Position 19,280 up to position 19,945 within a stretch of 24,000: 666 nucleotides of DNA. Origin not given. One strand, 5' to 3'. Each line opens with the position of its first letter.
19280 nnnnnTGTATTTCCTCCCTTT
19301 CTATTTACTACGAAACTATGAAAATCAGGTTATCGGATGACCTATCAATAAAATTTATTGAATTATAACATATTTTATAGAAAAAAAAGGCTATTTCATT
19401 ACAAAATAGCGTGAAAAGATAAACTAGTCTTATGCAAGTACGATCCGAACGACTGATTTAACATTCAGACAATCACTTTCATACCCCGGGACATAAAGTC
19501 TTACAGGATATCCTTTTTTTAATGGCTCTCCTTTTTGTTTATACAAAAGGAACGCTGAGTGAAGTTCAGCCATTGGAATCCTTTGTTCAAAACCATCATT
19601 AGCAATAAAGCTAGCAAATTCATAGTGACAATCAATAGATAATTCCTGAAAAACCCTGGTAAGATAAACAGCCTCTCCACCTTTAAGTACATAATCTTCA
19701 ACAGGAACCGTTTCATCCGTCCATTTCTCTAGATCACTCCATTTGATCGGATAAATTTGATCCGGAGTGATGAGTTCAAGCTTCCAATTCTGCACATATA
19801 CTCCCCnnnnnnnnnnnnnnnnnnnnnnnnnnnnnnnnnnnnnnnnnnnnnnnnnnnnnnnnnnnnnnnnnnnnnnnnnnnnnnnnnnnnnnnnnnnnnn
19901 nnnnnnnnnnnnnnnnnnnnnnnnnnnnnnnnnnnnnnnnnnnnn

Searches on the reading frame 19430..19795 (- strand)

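Call 29: search_protein_families(library=pfam, proteins=[window:19430-19795:-], max_evalue=0.1)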
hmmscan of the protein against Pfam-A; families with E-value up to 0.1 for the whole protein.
window:19430-19795:- (121 aa): 1 family
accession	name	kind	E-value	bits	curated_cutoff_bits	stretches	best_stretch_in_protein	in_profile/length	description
PF00174.25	Oxidored_molyb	-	9.8e-08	32.2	24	1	44-120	75-160/169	Oxidoreductase molybdopterin binding domain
